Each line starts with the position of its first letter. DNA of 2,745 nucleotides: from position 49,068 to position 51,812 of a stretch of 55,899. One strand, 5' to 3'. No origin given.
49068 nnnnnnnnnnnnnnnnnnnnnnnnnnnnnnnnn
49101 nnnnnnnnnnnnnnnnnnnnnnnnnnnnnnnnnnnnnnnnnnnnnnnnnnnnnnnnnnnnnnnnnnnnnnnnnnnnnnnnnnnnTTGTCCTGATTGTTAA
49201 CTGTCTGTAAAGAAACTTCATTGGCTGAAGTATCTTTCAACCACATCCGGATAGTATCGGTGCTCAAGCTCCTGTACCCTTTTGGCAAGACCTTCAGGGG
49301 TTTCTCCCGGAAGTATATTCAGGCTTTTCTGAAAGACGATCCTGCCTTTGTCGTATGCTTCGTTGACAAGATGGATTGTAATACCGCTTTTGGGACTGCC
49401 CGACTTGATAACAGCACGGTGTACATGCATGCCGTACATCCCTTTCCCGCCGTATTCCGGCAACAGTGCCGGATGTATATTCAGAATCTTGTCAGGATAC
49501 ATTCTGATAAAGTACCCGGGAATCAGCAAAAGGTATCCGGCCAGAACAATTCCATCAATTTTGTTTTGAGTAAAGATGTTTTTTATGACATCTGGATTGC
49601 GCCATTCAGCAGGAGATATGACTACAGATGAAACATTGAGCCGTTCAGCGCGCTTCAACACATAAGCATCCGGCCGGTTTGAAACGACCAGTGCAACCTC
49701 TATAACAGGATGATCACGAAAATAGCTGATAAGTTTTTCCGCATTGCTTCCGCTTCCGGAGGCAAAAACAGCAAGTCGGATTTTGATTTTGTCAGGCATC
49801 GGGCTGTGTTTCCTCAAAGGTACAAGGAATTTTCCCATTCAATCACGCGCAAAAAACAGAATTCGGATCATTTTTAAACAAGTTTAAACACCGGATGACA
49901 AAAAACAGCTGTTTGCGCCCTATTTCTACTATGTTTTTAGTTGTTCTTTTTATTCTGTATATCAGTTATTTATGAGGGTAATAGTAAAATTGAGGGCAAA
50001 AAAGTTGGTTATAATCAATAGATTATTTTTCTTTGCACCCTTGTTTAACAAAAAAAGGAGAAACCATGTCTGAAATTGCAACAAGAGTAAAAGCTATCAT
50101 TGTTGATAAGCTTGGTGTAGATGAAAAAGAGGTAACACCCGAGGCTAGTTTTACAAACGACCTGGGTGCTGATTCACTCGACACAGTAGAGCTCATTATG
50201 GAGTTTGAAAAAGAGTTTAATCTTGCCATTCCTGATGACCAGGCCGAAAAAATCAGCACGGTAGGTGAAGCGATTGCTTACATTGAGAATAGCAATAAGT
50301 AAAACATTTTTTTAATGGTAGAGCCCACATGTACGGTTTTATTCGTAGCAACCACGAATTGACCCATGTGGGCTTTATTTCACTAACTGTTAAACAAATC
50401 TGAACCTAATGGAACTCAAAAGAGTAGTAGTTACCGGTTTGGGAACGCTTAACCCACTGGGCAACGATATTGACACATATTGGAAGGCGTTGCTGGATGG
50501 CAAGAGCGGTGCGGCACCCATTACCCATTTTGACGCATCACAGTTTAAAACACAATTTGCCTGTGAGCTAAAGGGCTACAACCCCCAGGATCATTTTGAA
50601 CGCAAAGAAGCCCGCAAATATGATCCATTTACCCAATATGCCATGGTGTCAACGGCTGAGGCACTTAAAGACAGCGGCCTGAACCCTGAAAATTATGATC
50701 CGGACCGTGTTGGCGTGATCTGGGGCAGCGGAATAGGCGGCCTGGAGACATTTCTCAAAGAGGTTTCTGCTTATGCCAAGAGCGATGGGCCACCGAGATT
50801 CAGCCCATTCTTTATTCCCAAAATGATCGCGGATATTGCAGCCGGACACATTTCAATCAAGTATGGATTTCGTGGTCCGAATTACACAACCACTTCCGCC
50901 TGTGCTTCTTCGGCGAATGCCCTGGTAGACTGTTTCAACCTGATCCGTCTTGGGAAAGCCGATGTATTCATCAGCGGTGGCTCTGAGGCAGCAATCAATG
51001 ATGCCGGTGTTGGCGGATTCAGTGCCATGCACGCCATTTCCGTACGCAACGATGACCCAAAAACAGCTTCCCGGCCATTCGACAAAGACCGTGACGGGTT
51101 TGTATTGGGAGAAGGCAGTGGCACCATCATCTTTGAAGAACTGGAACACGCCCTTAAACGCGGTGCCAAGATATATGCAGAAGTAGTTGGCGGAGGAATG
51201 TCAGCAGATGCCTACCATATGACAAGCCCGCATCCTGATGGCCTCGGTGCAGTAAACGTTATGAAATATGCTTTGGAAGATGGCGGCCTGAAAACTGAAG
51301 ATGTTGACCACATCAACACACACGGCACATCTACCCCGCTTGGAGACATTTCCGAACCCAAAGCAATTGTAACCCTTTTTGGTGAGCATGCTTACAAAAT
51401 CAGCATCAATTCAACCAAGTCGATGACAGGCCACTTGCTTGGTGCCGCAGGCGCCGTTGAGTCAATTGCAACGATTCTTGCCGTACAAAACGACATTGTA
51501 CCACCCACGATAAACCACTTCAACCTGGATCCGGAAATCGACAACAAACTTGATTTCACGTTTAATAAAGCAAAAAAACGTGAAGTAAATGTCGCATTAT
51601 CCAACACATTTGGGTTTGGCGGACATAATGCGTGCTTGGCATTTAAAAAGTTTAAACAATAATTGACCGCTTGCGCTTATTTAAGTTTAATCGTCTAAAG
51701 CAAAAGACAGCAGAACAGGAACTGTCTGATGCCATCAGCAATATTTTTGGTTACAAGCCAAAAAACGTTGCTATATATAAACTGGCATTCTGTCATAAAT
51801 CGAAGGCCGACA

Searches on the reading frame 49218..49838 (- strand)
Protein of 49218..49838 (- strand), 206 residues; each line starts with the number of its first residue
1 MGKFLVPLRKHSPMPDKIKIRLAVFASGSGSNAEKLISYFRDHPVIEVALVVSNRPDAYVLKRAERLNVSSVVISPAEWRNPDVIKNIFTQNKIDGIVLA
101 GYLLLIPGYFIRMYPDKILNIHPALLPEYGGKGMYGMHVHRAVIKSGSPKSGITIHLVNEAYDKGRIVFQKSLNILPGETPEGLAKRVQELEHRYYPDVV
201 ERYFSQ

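Call 33: search_protein_families(library=pfam, proteins=[window:49218-49838:-], max_evalue=0.001)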
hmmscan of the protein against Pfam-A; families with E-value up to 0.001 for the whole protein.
window:49218-49838:- (206 aa): 1 family
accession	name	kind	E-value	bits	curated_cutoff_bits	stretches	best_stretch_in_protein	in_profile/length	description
PF00551.24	Formyl_trans_N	-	9e-44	149.8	26.1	1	21-200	2-181/181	Formyl transferase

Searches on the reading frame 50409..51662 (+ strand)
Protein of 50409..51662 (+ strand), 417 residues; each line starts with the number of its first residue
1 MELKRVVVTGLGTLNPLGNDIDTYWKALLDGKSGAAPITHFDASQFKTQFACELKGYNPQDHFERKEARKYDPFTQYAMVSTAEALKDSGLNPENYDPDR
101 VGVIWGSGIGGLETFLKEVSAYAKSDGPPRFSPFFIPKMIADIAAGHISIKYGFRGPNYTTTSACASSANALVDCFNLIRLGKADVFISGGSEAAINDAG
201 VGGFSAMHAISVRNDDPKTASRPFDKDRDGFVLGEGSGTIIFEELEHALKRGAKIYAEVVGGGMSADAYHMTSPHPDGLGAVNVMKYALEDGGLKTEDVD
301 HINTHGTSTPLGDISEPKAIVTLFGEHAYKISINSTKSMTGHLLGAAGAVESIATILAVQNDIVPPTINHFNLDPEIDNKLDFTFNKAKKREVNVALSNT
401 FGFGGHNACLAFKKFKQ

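Call 33: search_protein_families(library=pfam, proteins=[window:50409-51662:+], max_evalue=0.001)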
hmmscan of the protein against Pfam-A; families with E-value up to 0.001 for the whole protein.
window:50409-51662:+ (417 aa): 3 families
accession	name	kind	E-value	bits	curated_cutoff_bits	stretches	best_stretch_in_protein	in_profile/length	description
PF00109.32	ketoacyl-synt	-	6.8e-58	196.7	20.8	1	4-248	2-252/252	Beta-ketoacyl synthase, N-terminal domain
PF02801.28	Ketoacyl-synt_C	-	8.6e-37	126.2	20.8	1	256-369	1-117/119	Beta-ketoacyl synthase, C-terminal domain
PF00108.29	Thiolase_N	-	4.9e-05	23.3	26.4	1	157-194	77-114/260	Thiolase, N-terminal domain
